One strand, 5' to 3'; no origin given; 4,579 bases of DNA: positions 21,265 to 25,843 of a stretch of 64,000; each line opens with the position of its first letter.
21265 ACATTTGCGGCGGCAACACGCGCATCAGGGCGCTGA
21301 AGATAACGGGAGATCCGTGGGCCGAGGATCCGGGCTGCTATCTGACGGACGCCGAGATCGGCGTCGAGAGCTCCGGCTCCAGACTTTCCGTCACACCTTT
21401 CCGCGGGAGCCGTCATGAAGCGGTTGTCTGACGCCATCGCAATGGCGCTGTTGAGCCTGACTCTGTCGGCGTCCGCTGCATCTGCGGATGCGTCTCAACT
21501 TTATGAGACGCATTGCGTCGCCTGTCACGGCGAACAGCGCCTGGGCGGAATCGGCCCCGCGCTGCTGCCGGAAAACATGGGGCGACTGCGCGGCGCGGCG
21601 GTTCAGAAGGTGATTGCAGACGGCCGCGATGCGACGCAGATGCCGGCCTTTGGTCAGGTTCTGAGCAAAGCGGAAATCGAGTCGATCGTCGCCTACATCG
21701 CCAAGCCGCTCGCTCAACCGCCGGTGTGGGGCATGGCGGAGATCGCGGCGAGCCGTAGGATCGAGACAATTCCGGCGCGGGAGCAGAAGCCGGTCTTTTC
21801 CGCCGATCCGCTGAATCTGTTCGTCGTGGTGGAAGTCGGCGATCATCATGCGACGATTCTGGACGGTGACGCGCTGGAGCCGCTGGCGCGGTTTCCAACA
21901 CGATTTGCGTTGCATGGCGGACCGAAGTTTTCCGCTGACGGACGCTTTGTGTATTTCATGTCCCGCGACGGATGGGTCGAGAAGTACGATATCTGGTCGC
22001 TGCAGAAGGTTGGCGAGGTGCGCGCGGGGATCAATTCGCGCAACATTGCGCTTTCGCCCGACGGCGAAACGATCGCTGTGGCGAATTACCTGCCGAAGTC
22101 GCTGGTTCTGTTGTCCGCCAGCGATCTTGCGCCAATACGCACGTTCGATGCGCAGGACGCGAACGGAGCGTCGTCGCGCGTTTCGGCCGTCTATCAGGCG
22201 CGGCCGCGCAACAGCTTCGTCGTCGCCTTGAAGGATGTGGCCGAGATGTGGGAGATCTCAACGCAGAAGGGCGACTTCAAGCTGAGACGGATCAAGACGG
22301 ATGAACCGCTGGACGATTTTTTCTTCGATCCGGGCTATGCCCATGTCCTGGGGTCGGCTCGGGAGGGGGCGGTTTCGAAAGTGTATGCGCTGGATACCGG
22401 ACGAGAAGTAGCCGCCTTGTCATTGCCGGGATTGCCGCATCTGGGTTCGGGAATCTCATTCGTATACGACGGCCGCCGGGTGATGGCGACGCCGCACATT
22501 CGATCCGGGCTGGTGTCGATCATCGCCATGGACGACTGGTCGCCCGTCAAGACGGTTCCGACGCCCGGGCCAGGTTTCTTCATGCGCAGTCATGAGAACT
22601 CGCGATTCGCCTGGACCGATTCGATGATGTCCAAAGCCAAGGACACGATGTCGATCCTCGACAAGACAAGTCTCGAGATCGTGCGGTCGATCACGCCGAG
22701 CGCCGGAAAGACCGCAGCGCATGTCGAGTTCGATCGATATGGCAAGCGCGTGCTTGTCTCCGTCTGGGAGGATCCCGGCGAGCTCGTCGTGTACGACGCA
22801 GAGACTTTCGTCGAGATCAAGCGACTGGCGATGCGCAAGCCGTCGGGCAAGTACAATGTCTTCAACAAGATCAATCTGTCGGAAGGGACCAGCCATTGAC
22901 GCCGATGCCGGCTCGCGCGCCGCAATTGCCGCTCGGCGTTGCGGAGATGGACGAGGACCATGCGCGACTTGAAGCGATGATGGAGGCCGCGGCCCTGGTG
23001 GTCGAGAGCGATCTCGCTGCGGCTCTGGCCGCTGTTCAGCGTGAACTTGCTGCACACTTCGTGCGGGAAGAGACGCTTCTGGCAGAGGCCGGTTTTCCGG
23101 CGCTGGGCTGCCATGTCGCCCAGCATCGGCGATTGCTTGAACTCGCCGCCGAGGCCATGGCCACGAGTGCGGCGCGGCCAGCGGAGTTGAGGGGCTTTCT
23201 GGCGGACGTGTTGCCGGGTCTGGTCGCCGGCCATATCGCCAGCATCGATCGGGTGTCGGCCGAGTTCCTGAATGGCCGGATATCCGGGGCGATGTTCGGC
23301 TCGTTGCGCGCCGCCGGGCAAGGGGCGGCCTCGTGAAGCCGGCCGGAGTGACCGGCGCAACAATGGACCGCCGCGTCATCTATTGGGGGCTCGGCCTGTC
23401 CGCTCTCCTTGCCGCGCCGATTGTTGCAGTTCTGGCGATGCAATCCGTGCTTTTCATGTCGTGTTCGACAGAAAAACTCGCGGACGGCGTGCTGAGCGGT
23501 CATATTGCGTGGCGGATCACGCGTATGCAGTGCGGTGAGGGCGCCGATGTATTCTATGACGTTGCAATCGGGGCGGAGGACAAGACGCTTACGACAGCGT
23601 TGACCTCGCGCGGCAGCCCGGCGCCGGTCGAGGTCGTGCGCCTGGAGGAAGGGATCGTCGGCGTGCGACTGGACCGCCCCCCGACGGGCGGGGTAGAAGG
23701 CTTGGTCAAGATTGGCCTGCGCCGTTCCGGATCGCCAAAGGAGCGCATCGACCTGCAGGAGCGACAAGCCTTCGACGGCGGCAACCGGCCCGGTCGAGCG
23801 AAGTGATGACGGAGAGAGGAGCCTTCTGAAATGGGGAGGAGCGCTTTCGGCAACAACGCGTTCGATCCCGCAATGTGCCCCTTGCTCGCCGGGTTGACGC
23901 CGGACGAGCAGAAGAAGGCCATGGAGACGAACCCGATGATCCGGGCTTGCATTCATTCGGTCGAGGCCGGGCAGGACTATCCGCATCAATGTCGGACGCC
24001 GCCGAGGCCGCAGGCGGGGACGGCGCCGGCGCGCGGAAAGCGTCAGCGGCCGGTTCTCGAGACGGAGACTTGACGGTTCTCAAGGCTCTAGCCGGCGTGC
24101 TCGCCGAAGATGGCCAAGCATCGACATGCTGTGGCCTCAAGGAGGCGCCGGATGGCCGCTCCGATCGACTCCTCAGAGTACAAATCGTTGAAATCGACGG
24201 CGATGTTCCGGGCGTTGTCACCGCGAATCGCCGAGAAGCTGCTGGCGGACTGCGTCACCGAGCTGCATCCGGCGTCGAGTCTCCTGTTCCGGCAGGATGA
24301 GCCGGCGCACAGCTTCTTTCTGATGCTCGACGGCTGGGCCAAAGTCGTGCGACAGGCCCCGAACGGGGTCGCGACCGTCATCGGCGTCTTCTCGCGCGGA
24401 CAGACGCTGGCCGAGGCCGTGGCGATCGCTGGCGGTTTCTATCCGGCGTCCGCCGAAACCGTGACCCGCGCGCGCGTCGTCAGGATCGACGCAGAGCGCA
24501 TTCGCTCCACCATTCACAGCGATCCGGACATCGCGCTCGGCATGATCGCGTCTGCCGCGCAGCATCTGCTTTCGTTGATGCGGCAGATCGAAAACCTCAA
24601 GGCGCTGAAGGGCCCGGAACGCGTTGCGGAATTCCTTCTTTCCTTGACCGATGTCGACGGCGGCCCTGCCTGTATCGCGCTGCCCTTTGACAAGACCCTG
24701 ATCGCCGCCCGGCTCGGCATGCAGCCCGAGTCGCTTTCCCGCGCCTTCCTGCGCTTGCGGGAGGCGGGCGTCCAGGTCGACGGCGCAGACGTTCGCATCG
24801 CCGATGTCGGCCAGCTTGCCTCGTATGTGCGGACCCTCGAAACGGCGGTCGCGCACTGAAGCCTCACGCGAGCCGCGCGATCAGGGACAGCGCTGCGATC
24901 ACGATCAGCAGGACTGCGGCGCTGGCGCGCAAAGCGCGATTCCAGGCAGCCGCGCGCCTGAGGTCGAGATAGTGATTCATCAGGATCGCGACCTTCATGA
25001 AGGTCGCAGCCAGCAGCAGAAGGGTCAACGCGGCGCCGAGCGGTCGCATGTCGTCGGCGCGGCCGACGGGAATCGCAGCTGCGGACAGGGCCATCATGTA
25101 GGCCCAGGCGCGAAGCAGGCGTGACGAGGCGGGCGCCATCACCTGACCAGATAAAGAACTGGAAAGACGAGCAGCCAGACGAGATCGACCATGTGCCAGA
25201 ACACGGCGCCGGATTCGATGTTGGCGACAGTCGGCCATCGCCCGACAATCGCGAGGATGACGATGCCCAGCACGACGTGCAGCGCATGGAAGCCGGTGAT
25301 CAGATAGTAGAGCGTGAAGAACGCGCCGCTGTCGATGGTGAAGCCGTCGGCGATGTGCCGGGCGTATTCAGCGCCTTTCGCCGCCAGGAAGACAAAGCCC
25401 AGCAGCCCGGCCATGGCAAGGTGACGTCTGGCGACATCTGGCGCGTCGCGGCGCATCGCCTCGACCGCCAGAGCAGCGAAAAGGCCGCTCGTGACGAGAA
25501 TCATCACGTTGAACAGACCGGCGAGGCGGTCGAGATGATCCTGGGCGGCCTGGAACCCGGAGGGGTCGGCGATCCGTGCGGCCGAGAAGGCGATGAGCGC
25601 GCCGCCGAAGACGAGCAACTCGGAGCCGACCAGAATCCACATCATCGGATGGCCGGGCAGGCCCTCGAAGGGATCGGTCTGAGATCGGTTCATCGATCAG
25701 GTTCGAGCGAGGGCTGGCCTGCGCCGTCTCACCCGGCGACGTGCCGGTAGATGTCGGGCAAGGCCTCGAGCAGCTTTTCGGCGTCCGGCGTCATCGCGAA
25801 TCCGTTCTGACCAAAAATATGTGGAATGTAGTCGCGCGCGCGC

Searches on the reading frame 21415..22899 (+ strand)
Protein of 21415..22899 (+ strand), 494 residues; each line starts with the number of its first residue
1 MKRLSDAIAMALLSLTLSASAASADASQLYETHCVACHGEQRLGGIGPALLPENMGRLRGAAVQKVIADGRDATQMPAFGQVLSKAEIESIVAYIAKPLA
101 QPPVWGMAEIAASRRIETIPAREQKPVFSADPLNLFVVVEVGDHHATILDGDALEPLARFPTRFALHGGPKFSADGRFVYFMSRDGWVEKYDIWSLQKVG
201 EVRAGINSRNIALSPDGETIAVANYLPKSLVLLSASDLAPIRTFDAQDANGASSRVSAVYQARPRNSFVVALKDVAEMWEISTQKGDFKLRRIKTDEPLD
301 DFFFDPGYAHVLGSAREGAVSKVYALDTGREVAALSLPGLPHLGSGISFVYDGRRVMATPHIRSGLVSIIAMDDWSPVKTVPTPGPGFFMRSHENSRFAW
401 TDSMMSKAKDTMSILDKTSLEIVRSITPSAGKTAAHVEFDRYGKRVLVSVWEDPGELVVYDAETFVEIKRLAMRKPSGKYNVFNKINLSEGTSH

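Call 34: search_protein_families(library=pfam, proteins=[window:21415-22899:+], max_evalue=1e-8)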
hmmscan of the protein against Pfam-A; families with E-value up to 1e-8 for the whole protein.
window:21415-22899:+ (494 aa): 2 families
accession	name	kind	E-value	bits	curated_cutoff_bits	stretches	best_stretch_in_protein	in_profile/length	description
PF02239.22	Cytochrom_D1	-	1.5e-100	336.8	25.5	1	131-485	2-368/368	Cytochrome D1 heme domain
PF13442.11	Cytochrome_CBB3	-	6.9e-14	52.4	27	1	24-95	4-68/68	Cytochrome C oxidase, cbb3-type, subunit III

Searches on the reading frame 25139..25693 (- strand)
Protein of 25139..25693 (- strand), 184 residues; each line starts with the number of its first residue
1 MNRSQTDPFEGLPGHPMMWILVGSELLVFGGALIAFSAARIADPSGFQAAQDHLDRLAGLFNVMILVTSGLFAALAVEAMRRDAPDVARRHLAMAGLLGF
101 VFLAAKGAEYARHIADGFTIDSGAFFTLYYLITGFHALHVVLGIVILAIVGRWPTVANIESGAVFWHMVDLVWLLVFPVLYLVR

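Call 34: search_protein_families(library=pfam, proteins=[window:25139-25693:-], max_evalue=1e-8)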
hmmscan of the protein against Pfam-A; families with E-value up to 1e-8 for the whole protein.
window:25139-25693:- (184 aa): 1 family
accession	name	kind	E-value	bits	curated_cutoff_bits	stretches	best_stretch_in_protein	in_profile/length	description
PF00510.24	COX3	-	2.2e-14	54.4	23.8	1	59-181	127-254/258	Cytochrome c oxidase subunit III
